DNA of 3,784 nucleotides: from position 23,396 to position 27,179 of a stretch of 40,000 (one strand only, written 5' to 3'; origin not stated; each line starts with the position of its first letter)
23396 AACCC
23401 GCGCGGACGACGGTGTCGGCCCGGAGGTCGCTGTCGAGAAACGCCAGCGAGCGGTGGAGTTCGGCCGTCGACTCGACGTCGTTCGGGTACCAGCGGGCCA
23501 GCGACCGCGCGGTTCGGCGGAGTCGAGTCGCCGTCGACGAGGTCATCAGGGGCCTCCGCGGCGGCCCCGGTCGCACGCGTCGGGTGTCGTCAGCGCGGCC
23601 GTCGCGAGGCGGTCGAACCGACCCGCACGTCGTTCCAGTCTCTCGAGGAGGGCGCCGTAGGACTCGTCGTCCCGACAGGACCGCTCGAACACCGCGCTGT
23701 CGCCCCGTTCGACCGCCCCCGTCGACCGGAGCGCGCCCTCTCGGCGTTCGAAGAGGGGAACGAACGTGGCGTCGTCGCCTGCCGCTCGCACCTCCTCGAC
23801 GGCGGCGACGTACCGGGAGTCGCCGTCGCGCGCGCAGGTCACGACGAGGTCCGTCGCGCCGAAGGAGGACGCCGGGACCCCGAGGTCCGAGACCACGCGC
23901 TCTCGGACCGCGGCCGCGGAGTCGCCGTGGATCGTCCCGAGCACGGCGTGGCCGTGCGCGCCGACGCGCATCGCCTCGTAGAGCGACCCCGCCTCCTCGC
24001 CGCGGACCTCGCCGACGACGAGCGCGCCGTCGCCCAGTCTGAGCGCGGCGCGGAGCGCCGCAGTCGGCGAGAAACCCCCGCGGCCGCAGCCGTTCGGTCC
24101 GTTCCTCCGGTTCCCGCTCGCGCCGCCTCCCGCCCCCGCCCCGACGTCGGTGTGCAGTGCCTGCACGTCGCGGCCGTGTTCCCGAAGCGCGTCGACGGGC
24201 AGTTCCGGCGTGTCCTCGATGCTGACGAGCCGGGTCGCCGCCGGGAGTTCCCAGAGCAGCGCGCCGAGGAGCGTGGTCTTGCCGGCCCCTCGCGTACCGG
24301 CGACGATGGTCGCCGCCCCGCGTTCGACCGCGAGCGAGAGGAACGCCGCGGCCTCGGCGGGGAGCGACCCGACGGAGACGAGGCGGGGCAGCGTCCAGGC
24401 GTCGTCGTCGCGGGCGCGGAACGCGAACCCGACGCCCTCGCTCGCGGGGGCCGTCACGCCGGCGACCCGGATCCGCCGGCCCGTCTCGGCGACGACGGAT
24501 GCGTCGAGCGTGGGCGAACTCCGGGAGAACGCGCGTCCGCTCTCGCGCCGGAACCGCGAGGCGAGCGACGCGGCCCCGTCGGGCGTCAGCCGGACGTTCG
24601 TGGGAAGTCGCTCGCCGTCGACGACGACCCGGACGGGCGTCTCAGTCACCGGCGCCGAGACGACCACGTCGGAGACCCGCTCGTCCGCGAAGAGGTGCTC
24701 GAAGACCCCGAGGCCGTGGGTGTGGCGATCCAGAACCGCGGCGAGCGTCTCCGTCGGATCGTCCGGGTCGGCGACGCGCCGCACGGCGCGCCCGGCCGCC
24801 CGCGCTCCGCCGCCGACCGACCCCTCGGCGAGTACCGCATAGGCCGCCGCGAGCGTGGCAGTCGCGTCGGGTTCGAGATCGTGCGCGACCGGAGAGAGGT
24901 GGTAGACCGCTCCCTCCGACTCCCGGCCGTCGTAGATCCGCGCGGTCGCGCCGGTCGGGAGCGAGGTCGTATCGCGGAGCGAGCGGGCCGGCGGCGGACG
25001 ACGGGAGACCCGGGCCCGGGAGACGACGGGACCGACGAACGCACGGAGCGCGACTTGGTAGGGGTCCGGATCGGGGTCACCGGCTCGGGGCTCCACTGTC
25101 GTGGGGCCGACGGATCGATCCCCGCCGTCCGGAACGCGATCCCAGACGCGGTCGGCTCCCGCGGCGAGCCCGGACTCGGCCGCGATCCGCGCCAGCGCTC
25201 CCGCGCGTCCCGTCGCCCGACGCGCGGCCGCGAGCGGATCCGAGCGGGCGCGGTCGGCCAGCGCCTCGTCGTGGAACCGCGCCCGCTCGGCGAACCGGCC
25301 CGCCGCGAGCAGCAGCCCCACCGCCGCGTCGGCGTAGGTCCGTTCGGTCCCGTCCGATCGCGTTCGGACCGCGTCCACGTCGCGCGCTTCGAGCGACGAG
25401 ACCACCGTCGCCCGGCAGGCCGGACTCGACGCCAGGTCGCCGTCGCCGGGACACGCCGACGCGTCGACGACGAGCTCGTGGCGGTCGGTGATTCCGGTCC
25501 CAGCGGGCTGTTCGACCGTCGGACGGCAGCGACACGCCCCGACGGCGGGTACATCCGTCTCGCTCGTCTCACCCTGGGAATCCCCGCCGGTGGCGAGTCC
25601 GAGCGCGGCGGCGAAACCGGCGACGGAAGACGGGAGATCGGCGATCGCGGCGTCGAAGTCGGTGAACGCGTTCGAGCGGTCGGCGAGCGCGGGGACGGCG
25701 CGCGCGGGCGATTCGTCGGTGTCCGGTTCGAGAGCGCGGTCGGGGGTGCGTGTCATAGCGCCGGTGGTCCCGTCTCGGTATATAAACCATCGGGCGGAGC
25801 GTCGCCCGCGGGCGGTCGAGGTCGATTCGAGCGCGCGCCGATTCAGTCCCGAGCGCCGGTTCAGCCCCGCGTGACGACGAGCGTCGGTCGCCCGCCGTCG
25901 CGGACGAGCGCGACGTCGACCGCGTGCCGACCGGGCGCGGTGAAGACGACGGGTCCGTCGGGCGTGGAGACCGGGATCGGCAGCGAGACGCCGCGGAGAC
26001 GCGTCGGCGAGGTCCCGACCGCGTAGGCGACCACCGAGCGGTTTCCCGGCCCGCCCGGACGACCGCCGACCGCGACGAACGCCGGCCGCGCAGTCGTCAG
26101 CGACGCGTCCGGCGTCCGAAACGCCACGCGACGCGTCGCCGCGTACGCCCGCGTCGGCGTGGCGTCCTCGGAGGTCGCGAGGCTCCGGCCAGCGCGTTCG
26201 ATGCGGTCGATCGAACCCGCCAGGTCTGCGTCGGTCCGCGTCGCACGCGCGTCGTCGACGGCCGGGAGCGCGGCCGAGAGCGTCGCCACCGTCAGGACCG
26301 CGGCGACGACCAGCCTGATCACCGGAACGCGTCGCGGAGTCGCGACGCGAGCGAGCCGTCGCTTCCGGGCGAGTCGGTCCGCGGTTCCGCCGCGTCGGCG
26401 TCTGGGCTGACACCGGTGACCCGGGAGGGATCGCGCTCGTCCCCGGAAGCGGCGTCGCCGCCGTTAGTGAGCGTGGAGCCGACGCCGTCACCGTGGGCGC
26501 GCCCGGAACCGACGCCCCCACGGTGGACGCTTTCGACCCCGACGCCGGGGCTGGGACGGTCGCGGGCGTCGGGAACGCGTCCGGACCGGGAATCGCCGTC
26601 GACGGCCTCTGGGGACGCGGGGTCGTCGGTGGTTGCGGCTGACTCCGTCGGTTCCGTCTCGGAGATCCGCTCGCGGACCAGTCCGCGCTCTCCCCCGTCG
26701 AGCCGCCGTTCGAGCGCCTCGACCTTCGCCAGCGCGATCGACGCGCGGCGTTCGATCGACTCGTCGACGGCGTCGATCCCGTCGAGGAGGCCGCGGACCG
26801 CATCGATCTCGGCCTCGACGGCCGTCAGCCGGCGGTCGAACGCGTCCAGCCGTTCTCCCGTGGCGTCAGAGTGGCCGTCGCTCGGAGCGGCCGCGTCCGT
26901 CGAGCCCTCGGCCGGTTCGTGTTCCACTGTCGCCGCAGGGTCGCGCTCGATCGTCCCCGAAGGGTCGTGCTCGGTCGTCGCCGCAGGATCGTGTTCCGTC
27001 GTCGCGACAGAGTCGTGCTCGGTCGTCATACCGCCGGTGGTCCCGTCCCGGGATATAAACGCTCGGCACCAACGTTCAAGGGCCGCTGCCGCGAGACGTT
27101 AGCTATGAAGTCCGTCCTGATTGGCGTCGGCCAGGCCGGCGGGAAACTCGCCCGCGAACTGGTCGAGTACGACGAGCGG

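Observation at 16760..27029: Eight-gene type-IV-filament-like / secretion-ATPase block made mostly of uncharacterised proteins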

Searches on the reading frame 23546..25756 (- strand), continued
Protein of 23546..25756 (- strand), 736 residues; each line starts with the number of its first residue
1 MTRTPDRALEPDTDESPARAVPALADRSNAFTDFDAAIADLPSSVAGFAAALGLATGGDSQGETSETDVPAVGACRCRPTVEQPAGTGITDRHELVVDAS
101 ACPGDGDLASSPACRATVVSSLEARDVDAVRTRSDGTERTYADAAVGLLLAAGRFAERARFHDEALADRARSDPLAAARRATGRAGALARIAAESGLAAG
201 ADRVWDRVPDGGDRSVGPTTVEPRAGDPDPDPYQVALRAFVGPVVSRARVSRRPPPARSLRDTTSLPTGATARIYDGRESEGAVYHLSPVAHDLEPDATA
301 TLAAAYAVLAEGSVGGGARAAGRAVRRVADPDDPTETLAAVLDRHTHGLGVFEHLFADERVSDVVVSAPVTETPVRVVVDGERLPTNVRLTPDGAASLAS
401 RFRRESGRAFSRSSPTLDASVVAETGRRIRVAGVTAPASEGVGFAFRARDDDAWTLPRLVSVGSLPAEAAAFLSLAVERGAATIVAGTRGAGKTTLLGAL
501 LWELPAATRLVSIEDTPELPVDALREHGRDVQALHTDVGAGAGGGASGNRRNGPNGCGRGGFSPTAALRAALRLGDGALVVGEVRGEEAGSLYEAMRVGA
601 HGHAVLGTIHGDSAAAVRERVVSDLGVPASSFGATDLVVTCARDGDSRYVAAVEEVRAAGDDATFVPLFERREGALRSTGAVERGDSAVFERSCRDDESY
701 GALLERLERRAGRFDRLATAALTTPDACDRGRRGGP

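Call 33: search_solved_structures(query=window:23546-25756:-, max_evalue=0.001, show_alignments=1)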
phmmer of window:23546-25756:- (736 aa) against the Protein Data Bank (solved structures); distinct sequences matched with E-value up to 0.001: 15.
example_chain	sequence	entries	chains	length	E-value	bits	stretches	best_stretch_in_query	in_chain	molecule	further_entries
2oap_1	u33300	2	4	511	2.4e-21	79.2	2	341-520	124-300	Type II secretion system protein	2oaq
8rkd_E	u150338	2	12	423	2.7e-17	65.8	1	344-664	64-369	Pilus assembly ATPase CpaF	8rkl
8rjf_A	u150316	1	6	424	2.8e-17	65.7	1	344-664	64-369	Pilus assembly ATPase CpaF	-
9e24_A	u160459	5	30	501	5e-17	64.9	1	343-665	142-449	CpaF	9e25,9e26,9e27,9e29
4ii7_A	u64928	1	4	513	8.7e-13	50.9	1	402-646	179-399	FlaI ATPase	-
4ihq_A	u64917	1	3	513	5.9e-12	48.1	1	402-645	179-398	FlaI ATPase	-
2gza_A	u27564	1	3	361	8.7e-09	37.7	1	470-620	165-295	Type IV secretion system protein VirB11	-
4pht_A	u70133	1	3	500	3.1e-08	35.8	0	425-525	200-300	General secretory pathway protein E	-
1p9r_A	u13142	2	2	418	7.9e-08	34.5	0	425-525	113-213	General secretion pathway protein E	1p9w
4ksr_A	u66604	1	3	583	2.2e-07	33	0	425-525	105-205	Type II secretion system protein E, Hemolysin-coregulated protein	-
4kss_A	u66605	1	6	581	2.3e-07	33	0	425-525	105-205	Type II secretion system protein E, hemolysin-coregulated protein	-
6bge_A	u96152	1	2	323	2.4e-05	26.3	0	476-520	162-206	VirB11-like protein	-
1g6o_A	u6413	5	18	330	2.5e-05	26.2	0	476-520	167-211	CAG-ALPHA | virB11 homolog | Cag-alfa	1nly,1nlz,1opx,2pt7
5zfr_A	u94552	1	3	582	0.00042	22.2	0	561-643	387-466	Type IV pilus biogenesis ATPase PilB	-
3jvu_A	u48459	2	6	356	0.00046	22.1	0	562-623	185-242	Twitching mobility protein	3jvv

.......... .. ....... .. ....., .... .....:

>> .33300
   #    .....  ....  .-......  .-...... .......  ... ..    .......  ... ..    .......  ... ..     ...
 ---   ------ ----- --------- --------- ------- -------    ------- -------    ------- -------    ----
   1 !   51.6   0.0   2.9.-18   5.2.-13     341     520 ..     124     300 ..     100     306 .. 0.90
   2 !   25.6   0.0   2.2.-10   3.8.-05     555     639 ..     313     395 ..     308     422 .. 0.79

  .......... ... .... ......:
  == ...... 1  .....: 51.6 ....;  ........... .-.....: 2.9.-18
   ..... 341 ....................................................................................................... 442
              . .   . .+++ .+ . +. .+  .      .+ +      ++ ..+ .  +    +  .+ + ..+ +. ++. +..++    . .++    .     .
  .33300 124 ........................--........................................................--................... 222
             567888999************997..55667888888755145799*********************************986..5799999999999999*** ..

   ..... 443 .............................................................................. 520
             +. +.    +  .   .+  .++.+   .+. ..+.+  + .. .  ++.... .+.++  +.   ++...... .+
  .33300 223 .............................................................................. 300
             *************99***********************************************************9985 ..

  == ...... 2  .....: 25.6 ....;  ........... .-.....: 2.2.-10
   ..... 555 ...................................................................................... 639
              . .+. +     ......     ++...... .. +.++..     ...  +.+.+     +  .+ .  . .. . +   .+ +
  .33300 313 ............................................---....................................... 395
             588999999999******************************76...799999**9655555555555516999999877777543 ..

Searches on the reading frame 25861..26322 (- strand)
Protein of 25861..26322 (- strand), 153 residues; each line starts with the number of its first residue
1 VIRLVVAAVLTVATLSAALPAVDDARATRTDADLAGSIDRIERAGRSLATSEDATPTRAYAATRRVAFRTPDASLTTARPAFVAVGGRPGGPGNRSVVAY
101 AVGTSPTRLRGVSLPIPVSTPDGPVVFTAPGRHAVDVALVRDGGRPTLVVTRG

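Call 4: search_protein_families(library=pfam, proteins=[window:25861-26322:-], max_evalue=0.01)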
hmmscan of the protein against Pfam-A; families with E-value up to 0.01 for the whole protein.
window:25861-26322:- (153 aa): 1 family
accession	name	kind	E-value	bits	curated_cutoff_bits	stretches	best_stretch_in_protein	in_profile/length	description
PF23993.1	DUF7311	-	1.1e-42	146.6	27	1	1-151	1-150/150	Domain of unknown function (DUF7311)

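Call 5: search_protein_families(library=ncbifam, proteins=[window:25861-26322:-], max_evalue=0.01)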
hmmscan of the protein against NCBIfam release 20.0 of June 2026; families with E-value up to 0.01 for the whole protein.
window:25861-26322:- (153 aa): 0 families

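Call 78: search_protein_families(library=pfam, proteins=[window:25861-26322:-], max_evalue=10)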
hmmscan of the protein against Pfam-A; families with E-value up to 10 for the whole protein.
window:25861-26322:- (153 aa): 1 family
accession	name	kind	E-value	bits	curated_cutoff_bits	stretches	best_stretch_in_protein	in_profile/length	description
PF23993.1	DUF7311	-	1.1e-42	146.6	27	1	1-151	1-150/150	Domain of unknown function (DUF7311)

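Call 108: search_protein_representatives(protein=window:25861-26322:-)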
Query: 153 residues. Proteins with E-value up to 0.001 (for the whole library): 208; up to 1e-10: 45; up to 1e-30: 2. The best 150 are listed.
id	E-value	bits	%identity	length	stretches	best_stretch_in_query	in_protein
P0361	1.4e-53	197.1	67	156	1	1-152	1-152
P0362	6.0e-34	133.4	50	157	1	1-153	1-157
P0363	1.0e-27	113.2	53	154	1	1-151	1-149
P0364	2.0e-25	105.8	51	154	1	2-151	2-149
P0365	8.4e-21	90.8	50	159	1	2-149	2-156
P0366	5.5e-18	81.7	47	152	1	3-152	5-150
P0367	7.4e-18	81.3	44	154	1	2-152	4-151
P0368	1.6e-16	76.9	43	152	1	1-145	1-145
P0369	2.7e-16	76.2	41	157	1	2-150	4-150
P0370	1.0e-15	74.3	40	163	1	1-150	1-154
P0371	1.6e-15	73.6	44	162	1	2-152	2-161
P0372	2.6e-15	73.0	44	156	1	12-139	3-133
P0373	3.0e-15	72.8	38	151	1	2-144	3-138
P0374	3.9e-15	72.4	40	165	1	1-149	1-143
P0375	6.2e-15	71.8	44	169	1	1-149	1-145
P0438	1.4e-08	51.2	30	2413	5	19-116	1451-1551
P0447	3.1e-08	50.1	31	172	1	1-152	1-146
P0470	5.8e-07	46.0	32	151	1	2-147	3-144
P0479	1.2e-06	44.9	29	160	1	1-141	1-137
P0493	5.0e-06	42.9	30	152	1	3-152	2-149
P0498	7.4e-06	42.4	39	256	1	1-150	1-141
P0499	9.0e-06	42.1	34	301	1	1-152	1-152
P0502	9.6e-06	42.0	37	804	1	3-143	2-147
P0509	1.5e-05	41.3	30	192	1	1-152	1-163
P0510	1.6e-05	41.3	31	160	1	1-152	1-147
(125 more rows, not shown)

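Call 109: search_protein_families(library=pfam, proteins=[P0499, P0502, P0498, P0438, P0510, P0509, P0493, P0479, P0470, P0447], max_evalue=0.01)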
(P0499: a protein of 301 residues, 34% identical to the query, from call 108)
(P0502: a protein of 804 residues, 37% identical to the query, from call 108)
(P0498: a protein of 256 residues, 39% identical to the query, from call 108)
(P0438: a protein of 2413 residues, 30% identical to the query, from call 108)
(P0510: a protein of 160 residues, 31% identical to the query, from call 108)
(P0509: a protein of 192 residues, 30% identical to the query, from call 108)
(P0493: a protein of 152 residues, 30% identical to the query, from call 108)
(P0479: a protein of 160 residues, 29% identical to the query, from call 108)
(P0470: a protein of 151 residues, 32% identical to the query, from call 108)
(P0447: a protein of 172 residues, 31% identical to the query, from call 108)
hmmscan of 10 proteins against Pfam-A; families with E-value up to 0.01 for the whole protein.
P0499 (301 aa): 1 family
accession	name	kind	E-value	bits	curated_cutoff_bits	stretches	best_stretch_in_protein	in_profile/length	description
PF23993.1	DUF7311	-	6.2e-44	150.6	27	1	1-151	1-150/150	Domain of unknown function (DUF7311)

P0502 (804 aa): 2 families
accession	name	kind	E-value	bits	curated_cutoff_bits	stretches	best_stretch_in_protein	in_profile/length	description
PF23993.1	DUF7311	-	8.3e-34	117.8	27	1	1-153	2-149/150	Domain of unknown function (DUF7311)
PF00437.27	T2SSE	-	2.3e-15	56.6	24.9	1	507-683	89-255/370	Type II/IV secretion system protein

P0498 (256 aa): 1 family
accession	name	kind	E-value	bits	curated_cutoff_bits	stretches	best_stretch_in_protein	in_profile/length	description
PF23993.1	DUF7311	-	1.9e-35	123.1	27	1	1-143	1-150/150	Domain of unknown function (DUF7311)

P0438 (2413 aa): 4 families
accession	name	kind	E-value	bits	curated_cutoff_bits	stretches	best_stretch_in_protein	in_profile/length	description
PF03958.22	Secretin_N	-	5.8e-148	481.8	28.2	18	2204-2269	3-66/69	Bacterial type II/III secretion system short domain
PF22482.2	AsnC_trans_reg_3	-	4.1e-05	24.1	24.4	0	1908-1960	27-79/95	PF0864 C-terminal dimeric alpha+beta barrel domain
PF18670.6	V_ATPase_I_N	-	0.00052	20.8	25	0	1268-1295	58-85/90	V-type ATPase subunit I, N-terminal domain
PF16197.11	KAsynt_C_assoc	-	0.00077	20.3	33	0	1649-1689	49-89/111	Ketoacyl-synthetase C-terminal extension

P0510 (160 aa): 1 family
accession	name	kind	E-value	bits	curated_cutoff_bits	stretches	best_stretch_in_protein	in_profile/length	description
PF23993.1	DUF7311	-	1e-40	140.2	27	1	1-146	1-150/150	Domain of unknown function (DUF7311)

P0509 (192 aa): 1 family
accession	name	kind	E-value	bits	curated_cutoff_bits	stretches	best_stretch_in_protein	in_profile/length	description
PF23993.1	DUF7311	-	2.8e-37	129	27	1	1-162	1-150/150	Domain of unknown function (DUF7311)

P0493 (152 aa): 1 family
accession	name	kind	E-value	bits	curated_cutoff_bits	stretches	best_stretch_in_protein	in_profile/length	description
PF23993.1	DUF7311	-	2.9e-39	135.5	27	1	1-147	2-149/150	Domain of unknown function (DUF7311)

P0479 (160 aa): 1 family
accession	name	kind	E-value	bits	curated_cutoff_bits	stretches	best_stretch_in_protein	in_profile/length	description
PF23993.1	DUF7311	-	9.3e-45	153.3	27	1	1-149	1-149/150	Domain of unknown function (DUF7311)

P0470 (151 aa): 1 family
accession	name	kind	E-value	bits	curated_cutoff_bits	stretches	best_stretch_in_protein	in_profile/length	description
PF23993.1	DUF7311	-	9.3e-32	111.1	27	1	3-147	2-149/150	Domain of unknown function (DUF7311)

P0447 (172 aa): 1 family
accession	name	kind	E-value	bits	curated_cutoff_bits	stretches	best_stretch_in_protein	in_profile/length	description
PF23993.1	DUF7311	-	1.3e-36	126.9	27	1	1-144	1-149/150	Domain of unknown function (DUF7311)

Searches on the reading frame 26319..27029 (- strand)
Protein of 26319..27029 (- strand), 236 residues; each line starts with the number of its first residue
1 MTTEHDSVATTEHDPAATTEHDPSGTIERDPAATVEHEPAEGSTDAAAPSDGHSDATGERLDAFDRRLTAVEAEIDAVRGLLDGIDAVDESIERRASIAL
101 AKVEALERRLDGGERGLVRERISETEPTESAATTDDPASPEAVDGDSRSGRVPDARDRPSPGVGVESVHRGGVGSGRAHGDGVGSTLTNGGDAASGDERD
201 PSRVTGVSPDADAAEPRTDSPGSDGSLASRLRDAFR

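Call 4: search_protein_families(library=pfam, proteins=[window:26319-27029:-], max_evalue=0.01)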
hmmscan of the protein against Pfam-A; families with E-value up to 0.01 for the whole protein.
window:26319-27029:- (236 aa): 1 family
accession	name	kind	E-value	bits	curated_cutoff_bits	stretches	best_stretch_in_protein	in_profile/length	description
PF23991.1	DUF7310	-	1.3e-15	58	40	1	35-105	8-83/83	Coiled-coil region of unknown function (DUF7310)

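Call 5: search_protein_families(library=ncbifam, proteins=[window:26319-27029:-], max_evalue=0.01)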
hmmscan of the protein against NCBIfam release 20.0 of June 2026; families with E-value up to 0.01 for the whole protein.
window:26319-27029:- (236 aa): 0 families

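Call 78: search_protein_families(library=pfam, proteins=[window:26319-27029:-], max_evalue=10)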
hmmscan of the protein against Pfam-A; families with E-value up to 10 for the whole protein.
window:26319-27029:- (236 aa): 3 families
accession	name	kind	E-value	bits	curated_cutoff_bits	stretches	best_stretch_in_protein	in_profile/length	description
PF23991.1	DUF7310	-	1.3e-15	58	40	1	35-105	8-83/83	Coiled-coil region of unknown function (DUF7310)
PF19220.6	Rod_CreS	-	0.33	10.4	100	1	43-121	189-268/359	Crescentin, rod domain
PF22584.1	CFAP143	-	0.67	10.1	27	1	130-205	89-164/437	Cilia- and flagella-associated protein 143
